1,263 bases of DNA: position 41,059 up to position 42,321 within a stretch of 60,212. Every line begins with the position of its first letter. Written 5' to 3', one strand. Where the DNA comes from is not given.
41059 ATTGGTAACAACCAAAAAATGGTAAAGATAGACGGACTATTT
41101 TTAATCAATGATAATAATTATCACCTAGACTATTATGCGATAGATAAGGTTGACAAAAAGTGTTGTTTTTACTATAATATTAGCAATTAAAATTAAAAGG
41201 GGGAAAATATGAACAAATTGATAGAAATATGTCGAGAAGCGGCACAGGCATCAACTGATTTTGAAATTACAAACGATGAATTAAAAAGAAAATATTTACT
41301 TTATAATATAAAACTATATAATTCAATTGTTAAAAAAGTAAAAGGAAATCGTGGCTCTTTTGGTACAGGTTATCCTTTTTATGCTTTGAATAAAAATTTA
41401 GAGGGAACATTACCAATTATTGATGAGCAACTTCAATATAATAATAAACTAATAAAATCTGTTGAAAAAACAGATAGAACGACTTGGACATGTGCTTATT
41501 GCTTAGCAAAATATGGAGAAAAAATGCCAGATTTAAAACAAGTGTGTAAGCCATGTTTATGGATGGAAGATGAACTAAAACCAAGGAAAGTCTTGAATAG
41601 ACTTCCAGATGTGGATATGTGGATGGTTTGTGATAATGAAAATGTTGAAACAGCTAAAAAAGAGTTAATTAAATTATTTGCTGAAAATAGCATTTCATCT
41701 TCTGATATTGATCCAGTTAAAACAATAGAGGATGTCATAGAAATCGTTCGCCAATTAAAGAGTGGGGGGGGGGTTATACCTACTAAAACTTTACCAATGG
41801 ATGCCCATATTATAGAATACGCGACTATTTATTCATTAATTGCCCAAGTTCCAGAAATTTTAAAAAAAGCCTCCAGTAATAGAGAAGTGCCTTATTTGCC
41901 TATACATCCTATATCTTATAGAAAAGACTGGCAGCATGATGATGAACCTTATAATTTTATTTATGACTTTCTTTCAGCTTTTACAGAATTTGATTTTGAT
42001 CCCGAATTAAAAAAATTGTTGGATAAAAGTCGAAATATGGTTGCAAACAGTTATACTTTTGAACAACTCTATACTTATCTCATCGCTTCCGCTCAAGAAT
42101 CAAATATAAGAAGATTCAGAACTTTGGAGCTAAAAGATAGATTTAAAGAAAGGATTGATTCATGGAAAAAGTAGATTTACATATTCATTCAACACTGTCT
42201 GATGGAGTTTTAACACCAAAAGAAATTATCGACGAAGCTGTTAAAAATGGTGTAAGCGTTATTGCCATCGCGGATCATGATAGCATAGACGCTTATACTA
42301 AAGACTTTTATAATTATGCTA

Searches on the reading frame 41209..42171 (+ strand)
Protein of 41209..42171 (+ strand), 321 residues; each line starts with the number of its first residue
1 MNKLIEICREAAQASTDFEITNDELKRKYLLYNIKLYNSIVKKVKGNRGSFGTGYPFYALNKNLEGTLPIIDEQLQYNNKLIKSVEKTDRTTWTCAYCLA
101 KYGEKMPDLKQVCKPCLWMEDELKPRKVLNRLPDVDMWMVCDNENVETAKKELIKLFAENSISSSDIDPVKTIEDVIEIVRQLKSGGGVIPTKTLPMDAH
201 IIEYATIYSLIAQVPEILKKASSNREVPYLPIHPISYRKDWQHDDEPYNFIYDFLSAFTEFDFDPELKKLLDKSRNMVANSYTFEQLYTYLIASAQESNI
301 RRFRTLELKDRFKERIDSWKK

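Call 3: search_protein_families(library=pfam, proteins=[window:41209-42171:+], max_evalue=1)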
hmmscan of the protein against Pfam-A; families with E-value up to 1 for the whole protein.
window:41209-42171:+ (321 aa): 1 family
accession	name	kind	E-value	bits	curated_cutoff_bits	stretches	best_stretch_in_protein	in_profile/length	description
PF00957.27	Synaptobrevin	-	0.11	12.8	26.4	0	12-40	44-72/89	Synaptobrevin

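Call 4: search_protein_families(library=ncbifam, proteins=[window:41209-42171:+], max_evalue=1)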
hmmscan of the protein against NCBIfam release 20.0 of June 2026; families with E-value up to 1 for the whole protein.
window:41209-42171:+ (321 aa): 0 families

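Call 5: search_solved_structures(query=window:41209-42171:+, max_evalue=10, show_alignments=2)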
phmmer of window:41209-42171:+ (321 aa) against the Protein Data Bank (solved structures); distinct sequences matched with E-value up to 10: 2.
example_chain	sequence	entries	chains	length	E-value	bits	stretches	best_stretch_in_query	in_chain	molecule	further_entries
1xn4_A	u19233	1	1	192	0.36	13.4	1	183-221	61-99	ribonuclease MAR1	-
1x9g_A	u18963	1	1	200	0.46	13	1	183-221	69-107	PUTATIVE MAR1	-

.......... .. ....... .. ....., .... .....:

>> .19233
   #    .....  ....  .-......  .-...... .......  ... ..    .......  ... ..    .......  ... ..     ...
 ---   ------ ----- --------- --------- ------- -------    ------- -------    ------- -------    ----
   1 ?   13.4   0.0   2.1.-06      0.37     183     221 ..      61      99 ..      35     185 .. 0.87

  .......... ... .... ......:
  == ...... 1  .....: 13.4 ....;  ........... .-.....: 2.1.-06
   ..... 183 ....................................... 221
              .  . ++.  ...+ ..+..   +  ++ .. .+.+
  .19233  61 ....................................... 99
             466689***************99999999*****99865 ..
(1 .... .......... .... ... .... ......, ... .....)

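Call 6: find_homologous_proteins(query=window:41209-42171:+, max_evalue=0.001)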
Query window:41209-42171:+ (321 aa): 527 proteins with E <= 0.001 among 3745 candidates; the best 120 are listed.
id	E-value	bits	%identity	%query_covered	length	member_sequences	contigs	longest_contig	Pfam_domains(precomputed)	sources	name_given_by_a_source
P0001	6.2e-206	701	96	100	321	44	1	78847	-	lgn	-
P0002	5.0e-126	438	60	100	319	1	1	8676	-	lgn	-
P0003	1.0e-124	434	58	100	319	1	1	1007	-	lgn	-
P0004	1.8e-124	433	58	100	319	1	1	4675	-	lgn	-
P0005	4.6e-124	432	58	100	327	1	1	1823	-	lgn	-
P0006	6.4e-124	431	59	100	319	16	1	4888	-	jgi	-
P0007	1.7e-123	430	59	100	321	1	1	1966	-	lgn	-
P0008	1.1e-120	421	56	100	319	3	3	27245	-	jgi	-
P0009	1.2e-120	421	57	100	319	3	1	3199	-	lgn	-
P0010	2.9e-120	419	58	100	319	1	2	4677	-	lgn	-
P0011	5.2e-120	419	57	100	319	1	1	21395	-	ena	-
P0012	6.0e-120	418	56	99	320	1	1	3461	-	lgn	-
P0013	1.0e-119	418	56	100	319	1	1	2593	-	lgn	-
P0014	1.2e-119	417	57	99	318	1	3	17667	-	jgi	-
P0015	1.5e-119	417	57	100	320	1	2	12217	-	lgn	-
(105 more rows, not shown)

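Call 10: find_related_loci(query=A1, collection=genome_contigs, flank=6000)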
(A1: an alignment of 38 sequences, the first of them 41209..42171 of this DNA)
Query A1 (321 aa) in genome_contigs; peptide patterns used: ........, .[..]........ (x = any residue, [..] = any of these).
154 stretches matched a pattern; 128 encode a relative of the query (tblastn E <= 1e-3); the best 80 are kept; 80 distinct loci.
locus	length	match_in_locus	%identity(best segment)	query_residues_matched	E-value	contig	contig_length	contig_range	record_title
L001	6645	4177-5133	58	1-321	3e-127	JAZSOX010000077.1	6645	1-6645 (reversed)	MAG: Bacilli bacterium isolate T1900044547_TS20190013.MAGScoT_cleanbin_000041 SGB_157_k141_3256742, whole genome shotgun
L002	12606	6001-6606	94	120-321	2e-125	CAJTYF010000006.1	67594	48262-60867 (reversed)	MAG TPA_asm: uncultured Bacilli bacterium isolate MGBC121705 genome assembly, contig: MGBC121705.6, whole genome shotgun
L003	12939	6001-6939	56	5-319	3e-121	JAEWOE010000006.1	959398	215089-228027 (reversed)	MAG: Bacillota bacterium isolate OH_SBlB_51 k127_1115398, whole genome shotgun sequence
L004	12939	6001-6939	55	5-319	3e-117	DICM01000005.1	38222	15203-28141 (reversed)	MAG TPA_asm: Bacillales bacterium UBA5026 UBA5026_contig_1399, whole genome shotgun sequence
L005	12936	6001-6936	54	7-320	5e-115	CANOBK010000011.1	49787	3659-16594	MAG TPA_asm: uncultured Bacillales bacterium isolate SRR19759455_bin.3_metawrap_v1.3_MAG genome assembly, contig: NODE.1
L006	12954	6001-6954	53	1-320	8e-115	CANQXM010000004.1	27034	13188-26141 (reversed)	MAG: uncultured Bacilli bacterium isolate Lapin-025__bin7 genome assembly, contig: Lapin-025__NODE_1359_length_27034_cov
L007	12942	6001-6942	53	5-320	3e-114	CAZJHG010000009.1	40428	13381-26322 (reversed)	MAG TPA_asm: uncultured Muribaculaceae bacterium isolate SRP225648_co1_607 genome assembly, contig: NODE_1824_length_404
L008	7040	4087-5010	53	10-319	1e-113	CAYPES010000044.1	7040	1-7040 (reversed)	MAG TPA_asm: uncultured Clostridium sp. isolate binchicken_co365_232 genome assembly, contig: NODE_8600_length_7040_cov_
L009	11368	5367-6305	53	7-321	3e-113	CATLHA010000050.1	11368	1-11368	MAG TPA_asm: uncultured Bacillales bacterium isolate MGG03199_1680015500 genome assembly, contig: ERR2497919_496, whole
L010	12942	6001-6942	54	5-320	4e-112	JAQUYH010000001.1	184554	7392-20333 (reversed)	MAG: Bacilli bacterium isolate STD2_232 NODE_144_length_184554_cov_8.312254_Sandtown_D2, whole genome shotgun sequence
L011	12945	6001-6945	53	5-321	6e-111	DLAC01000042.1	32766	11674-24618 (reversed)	MAG TPA_asm: Bacillales bacterium UBA7057 UBA7057_contig_1975, whole genome shotgun sequence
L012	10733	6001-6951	53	2-320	1e-110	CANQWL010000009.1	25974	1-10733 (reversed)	MAG: uncultured Clostridia bacterium isolate Lapin-013__bin5 genome assembly, contig: Lapin-013__NODE_1127_length_25974_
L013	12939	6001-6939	51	6-320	2e-110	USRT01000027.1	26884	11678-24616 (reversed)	uncultured Clostridium sp. isolate UMGS2019 genome assembly, contig: NODE_548_length_26884_cov_36.647061, whole genome s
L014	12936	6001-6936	52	7-320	8e-110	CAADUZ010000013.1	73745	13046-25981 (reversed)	MAG TPA_asm: Clostridia bacterium, isolate HGM13672, WGS project CAADUZ010000000 data, contig: ERS235588_39_k99_36318, w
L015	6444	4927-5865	52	7-321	9e-110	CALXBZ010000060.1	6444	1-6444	MAG: uncultured Clostridia bacterium isolate BRZ_RD__bin85 genome assembly, contig: BRZ_RD__NODE_18085_length_6444_cov_6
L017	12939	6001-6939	51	7-321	2e-109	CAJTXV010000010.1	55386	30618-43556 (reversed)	MAG TPA_asm: uncultured Bacilli bacterium isolate MGBC119928 genome assembly, contig: MGBC119928.10, whole genome shotgu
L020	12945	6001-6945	52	4-321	6e-109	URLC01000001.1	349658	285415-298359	uncultured Tenericutes bacterium isolate UMGS1110 genome assembly, contig: NODE_1_length_349658_cov_10.9852, whole genom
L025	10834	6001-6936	52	7-321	5e-107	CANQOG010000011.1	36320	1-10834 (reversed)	MAG: uncultured Clostridia bacterium isolate Lapin-033__bin15 genome assembly, contig: Lapin-033__NODE_868_length_36320_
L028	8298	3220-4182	50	1-321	3e-106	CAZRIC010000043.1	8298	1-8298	MAG TPA_asm: uncultured Muribaculaceae bacterium isolate SRP287540_co1_70 genome assembly, contig: NODE_9519_length_8298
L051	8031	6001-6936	49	6-319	8e-100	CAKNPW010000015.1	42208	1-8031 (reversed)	MAG TPA_asm: uncultured Clostridium sp. isolate ERR3414582_bin.23_metaWRAP_v1.1_MAG genome assembly, contig: NODE_1584_l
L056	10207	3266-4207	48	5-321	9e-99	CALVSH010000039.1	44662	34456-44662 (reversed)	MAG: uncultured Bacilli bacterium isolate E05__bin245 genome assembly, contig: E05__k127_263619, whole genome shotgun se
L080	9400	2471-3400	47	9-321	1e-90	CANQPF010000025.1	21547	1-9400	MAG: uncultured Clostridia bacterium isolate Lapin-012__bin14 genome assembly, contig: Lapin-012__NODE_3373_length_21547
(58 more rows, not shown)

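Call 14: predict_structure(alignment_id=A1)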
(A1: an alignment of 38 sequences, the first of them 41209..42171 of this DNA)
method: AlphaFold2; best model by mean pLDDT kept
length: 321 residues; sequences in the alignment: 38
mean_pLDDT: 93.8   pTM: 0.91
mean pLDDT of the five models: 93.8, 92.6, 90.8, 90.7, 88.4
residues with pLDDT >= 90: 266; 70-90: 53; 50-70: 2; < 50: 0
segments of 3 or more residues with pLDDT < 50: none
pLDDT, mean of each block of 10 residues (from residue 1): 89 97 94 98 98 96 92 95 97 92 81 86 94 97 97 96 92 96 87 95 98 98 96 87 87 97 98 98 97 93 90 95 75
secondary structure, 60 per line:
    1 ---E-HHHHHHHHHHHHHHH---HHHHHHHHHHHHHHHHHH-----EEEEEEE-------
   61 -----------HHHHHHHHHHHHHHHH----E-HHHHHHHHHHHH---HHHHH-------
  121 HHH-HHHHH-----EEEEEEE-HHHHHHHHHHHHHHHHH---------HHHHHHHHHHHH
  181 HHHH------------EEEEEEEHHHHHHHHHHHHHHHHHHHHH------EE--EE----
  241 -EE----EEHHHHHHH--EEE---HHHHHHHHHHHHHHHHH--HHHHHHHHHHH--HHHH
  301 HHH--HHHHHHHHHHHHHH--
elements in order: H6-20 H24-41 E47-53 H72-87 H94-105 H109-113 H125-129 E135-141 H143-159 H169-184 E197-203 H204-224 H250-256 E259-261 H265-281 H284-294 H297-303 H306-319

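Call 16: search_protein_representatives(protein=window:41209-42171:+)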
Query: 321 residues. Proteins with E-value up to 0.001 (for the whole library): 159; up to 1e-10: 111; up to 1e-30: 31. The best 150 are listed.
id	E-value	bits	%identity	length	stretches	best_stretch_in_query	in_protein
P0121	1.1e-103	363.3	51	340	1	6-320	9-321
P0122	1.3e-97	343.4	48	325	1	2-320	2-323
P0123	3.5e-86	305.8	47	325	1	6-320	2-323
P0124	3.7e-83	295.9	59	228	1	63-287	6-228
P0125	3.2e-69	250.1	41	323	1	4-320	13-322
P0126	9.0e-68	245.3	41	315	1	11-321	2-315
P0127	8.1e-66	238.9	50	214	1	106-321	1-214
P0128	1.2e-64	235.1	40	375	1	9-319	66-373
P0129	3.6e-64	233.5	39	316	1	12-321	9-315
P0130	7.9e-63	229.1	41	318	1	8-321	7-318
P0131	4.5e-61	223.3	52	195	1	1-194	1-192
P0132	1.2e-59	218.6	48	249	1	7-221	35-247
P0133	2.1e-59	217.9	39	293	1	35-320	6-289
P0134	2.4e-59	217.6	49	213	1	106-320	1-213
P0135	9.2e-55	202.6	43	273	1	7-256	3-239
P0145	1.2e-40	156.2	31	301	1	17-319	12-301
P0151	1.8e-32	129.4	29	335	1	15-319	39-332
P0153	9.1e-30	120.5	29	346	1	10-315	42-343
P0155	2.0e-29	119.4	28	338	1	13-289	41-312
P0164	2.0e-25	106.2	31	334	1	16-315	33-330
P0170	1.1e-23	100.5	28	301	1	18-319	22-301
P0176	8.5e-21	91.0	25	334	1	10-320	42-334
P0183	6.2e-19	84.9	27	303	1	38-319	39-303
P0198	3.0e-16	76.1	29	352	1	39-320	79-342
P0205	2.6e-14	69.7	26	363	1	35-319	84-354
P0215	4.3e-13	65.7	27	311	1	35-320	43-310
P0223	1.2e-11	61.0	26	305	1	9-320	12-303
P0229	6.6e-11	58.6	30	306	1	49-319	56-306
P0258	8.4e-06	41.8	23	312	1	31-307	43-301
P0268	1.0e-04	38.2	24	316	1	42-319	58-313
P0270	1.4e-04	37.8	24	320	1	51-319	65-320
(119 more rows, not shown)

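Call 17: fold_search(model_id=the predicted structure, library=pdb)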
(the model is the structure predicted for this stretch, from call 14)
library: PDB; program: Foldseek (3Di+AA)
matches with E <= 10: 121; with E <= 0.001: 0
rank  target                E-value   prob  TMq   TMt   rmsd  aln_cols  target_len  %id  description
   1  6sxj                  1.3e-01  0.38  0.24  0.29  15.3       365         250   11  Crystal structure of spectinomycin adenyltransferase AAD(9) from Enterococcus faecialis (released 2020-04-15)
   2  6xz0                  1.7e-01  0.33  0.24  0.29  14.3       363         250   10  Crystal structure of spectinomycin adenyltransferase AAD(9) from Enterococcus faecialis with spectinomycin (released 2020-04-15)
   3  6xxq_A                2.1e-01  0.30  0.20  0.25  11.6       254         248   12  Crystal structure of spectinomycin adenyltransferase AAD(9) from Enterococcus faecialis with ATP and spectinomycin (released 2020-04-15)
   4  7a26_CCC              2.7e-01  0.05  0.12  0.11  23.6       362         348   10  Structure of soluble SmhA crystal form 1 of the tripartite alpha-pore forming toxin, Smh, from Serratia marcescens. (released 2021-03-31)
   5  8qae_A                2.9e-01  0.05  0.10  0.13  22.2       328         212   13  X-ray crystal structure of a de novo designed single-chain antiparallel 6-helix alpha-helical barrel, sc-apCC-6-SLLA (released 2024-07-03)
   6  7a26_FFF              4.3e-01  0.04  0.12  0.11  23.3       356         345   11  Structure of soluble SmhA crystal form 1 of the tripartite alpha-pore forming toxin, Smh, from Serratia marcescens. (released 2021-03-31)
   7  7a26_HHH              6.2e-01  0.03  0.11  0.11  23.5       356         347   11  Structure of soluble SmhA crystal form 1 of the tripartite alpha-pore forming toxin, Smh, from Serratia marcescens. (released 2021-03-31)
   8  7a26_AAA              6.5e-01  0.04  0.12  0.12  22.4       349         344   10  Structure of soluble SmhA crystal form 1 of the tripartite alpha-pore forming toxin, Smh, from Serratia marcescens. (released 2021-03-31)
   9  7d4o_B                7.2e-01  0.13  0.26  0.24  15.1       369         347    8  cyclic trinucleotide synthase CdnD in complex with ATP and ADP (released 2021-03-17)
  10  5luh_A                7.2e-01  0.12  0.18  0.22  14.1       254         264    9  AadA E87Q in complex with ATP, calcium and streptomycin (released 2018-01-17)
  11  7d4s                  7.5e-01  0.16  0.25  0.24  11.8       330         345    8  apo-form cyclic trinucleotide synthase CdnD (released 2021-03-17)
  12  7a26_EEE              9.2e-01  0.03  0.12  0.11  22.4       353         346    9  Structure of soluble SmhA crystal form 1 of the tripartite alpha-pore forming toxin, Smh, from Serratia marcescens. (released 2021-03-31)
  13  6t8d                  9.2e-01  0.02  0.09  0.08  22.3       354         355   10  The cytotoxin MakB from Vibrio cholerae (released 2020-11-18)
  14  5g4a_B                1.1e+00  0.21  0.25  0.29  11.1       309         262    8  AadA in complex with ATP and magnesium (released 2017-11-29)
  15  5luh_B                1.1e+00  0.10  0.18  0.22  14.1       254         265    9  AadA E87Q in complex with ATP, calcium and streptomycin (released 2018-01-17)
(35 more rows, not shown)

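Call 18: search_protein_families(library=pfam, proteins=[P0145, P0151, P0153, P0176, P0183, P0205, P0223, P0258, P0268, P0270], max_evalue=1)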
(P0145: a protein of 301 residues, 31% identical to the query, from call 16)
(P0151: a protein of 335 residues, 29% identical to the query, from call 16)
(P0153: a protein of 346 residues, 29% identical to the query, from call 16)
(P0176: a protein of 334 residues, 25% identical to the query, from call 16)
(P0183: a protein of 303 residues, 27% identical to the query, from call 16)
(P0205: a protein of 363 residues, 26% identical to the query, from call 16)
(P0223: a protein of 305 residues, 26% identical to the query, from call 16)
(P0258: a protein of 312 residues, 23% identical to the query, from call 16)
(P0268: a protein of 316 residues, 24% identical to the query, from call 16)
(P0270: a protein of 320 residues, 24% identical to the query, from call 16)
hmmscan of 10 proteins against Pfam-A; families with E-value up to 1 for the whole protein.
P0145 (301 aa): 0 families

P0151 (335 aa): 0 families

P0153 (346 aa): 0 families

P0176 (334 aa): 2 families
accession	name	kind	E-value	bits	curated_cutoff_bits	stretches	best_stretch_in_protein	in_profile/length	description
PF02891.26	zf-MIZ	-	0.019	15.2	33.5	1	121-132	38-49/50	MIZ/SP-RING zinc finger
PF19025.5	DUF5751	-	0.085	13.2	27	1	202-243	38-79/116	Family of unknown function (DUF5751)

P0183 (303 aa): 0 families

P0205 (363 aa): 4 families
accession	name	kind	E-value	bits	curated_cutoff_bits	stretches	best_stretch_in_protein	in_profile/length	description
PF08734.17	GYD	-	0.11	13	31.4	1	168-212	34-78/91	GYD domain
PF13243.12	SQHop_cyclase_C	-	0.12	11.8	26.1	1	172-219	119-166/319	Squalene-hopene cyclase C-terminal domain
PF08271.17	Zn_Ribbon_TF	-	0.26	11.3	29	1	144-167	2-28/43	TFIIB zinc-binding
PF18414.7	zf_C2H2_10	-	0.54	10.3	25.6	0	144-159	4-17/26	C2H2 type zinc-finger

P0223 (305 aa): 0 families

P0258 (312 aa): 5 families
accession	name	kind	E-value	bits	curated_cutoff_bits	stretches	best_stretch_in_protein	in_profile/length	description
PF22372.1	BA_2335-like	-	0.00066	20.1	27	1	107-125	36-54/59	BA_2335-like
PF14520.12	HHH_5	-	0.016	16.2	27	0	281-300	2-21/57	Helix-hairpin-helix domain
PF13586.12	DDE_Tnp_1_2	-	0.054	14.4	29.2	1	258-289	40-71/86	Transposase DDE domain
PF23570.1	PHD_P300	-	0.064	13.6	27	1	97-112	23-38/39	Histone acetyltransferase p300-like, PHD domain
PF18414.7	zf_C2H2_10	-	0.68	10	25.6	0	139-146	11-18/26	C2H2 type zinc-finger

P0268 (316 aa): 0 families

P0270 (320 aa): 1 family
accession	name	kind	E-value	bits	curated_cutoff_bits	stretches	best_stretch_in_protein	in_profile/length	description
PF04810.20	zf-Sec23_Sec24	-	0.086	13.3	25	1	105-119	23-37/39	Sec23/Sec24 zinc finger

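Call 19: search_solved_structures(query=A1, max_evalue=10, show_alignments=3)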
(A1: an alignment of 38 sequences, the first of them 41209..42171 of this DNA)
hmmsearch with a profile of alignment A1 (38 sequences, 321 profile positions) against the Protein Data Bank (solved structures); distinct sequences matched with E-value up to 10: 0.

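Call 21: search_protein_families(library=padloc, proteins=[window:41209-42171:+, P0183, P0205, P0153], max_evalue=1)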
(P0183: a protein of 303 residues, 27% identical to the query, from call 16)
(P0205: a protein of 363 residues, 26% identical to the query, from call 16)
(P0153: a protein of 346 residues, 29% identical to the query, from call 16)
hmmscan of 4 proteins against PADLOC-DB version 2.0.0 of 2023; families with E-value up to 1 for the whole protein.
window:41209-42171:+ (321 aa): 0 families

P0183 (303 aa): 0 families

P0205 (363 aa): 1 family
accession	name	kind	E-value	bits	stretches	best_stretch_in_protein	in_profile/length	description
PDLC03855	LmuA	-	0.015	12.6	1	277-342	274-339/425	-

P0153 (346 aa): 0 families

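Call 22: search_protein_families(library=phrogs, proteins=[window:41209-42171:+, P0183, P0205, P0153], max_evalue=1)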
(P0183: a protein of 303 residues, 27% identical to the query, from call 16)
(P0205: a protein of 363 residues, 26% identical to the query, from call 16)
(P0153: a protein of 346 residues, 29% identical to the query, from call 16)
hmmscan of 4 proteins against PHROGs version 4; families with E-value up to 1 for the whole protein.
window:41209-42171:+ (321 aa): 1 family
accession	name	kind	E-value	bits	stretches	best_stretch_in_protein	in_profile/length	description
phrog_20207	-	unknown function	0.11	13.5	1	142-161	5-23/49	-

P0183 (303 aa): 1 family
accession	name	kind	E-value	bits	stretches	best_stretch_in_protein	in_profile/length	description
phrog_27427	-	unknown function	0.044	15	1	61-79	33-51/60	-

P0205 (363 aa): 2 families
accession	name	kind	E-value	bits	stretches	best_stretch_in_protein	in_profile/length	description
phrog_12785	-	unknown function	0.048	13.7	0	16-48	114-146/376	-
phrog_24363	-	unknown function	0.12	13.3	0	282-317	77-112/186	-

P0153 (346 aa): 0 families

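Call 25: fold_search(model_id=the predicted structure, library=viral)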
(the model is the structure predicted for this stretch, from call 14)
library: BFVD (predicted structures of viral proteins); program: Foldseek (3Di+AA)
matches with E <= 10: 70; with E <= 0.001: 0
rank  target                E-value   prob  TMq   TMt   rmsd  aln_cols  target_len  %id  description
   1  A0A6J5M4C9            1.0e+00  0.03  0.13  0.08  22.7       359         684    9  Uncharacterized protein [uncultured Caudovirales phage]
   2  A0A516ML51            1.3e+00  0.10  0.15  0.23  13.4       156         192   12  (no name in the UniProt tables at hand)
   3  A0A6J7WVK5            1.6e+00  0.02  0.12  0.11  17.1       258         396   12  Uncharacterized protein [uncultured Caudovirales phage]
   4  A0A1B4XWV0            2.1e+00  0.01  0.08  0.06  21.3       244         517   11  DNA-directed DNA polymerase [Tenacibaculum phage pT24]
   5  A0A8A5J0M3            2.4e+00  0.03  0.19  0.11  20.9       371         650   11  (no name in the UniProt tables at hand)
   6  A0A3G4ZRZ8            2.4e+00  0.03  0.12  0.08  16.7       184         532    9  Arylamine N-acetyltransferase [Edafosvirus sp.]
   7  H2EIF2                2.4e+00  0.01  0.09  0.05  19.6       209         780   13  Putative bifunctional DNA primase/polymerase [Brucella phage Pr]
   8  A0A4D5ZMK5            2.7e+00  0.08  0.10  0.16   7.7        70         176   20  (no name in the UniProt tables at hand)
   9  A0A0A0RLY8            3.0e+00  0.08  0.10  0.33  12.6        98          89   14  (no name in the UniProt tables at hand)
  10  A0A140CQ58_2          3.0e+00  0.01  0.10  0.03  22.3       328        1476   13  Genome polyprotein [Posavirus 1]
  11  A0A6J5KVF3            3.2e+00  0.02  0.13  0.10  21.8       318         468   11  Uncharacterized protein [uncultured Caudovirales phage]
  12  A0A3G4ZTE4            3.3e+00  0.03  0.10  0.10  14.2       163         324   13  Uncharacterized protein [Edafosvirus sp.]
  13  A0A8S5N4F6            3.3e+00  0.01  0.12  0.09  24.2       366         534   11  Minor capsid protein [Podoviridae sp. ctiJY10]
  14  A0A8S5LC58            3.5e+00  0.04  0.09  0.15   7.5        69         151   12  Uncharacterized protein [Siphoviridae sp. ctUfO3]
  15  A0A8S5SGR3            3.7e+00  0.04  0.14  0.22   9.8       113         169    8  Uncharacterized protein [Siphoviridae sp. ctzyE57]
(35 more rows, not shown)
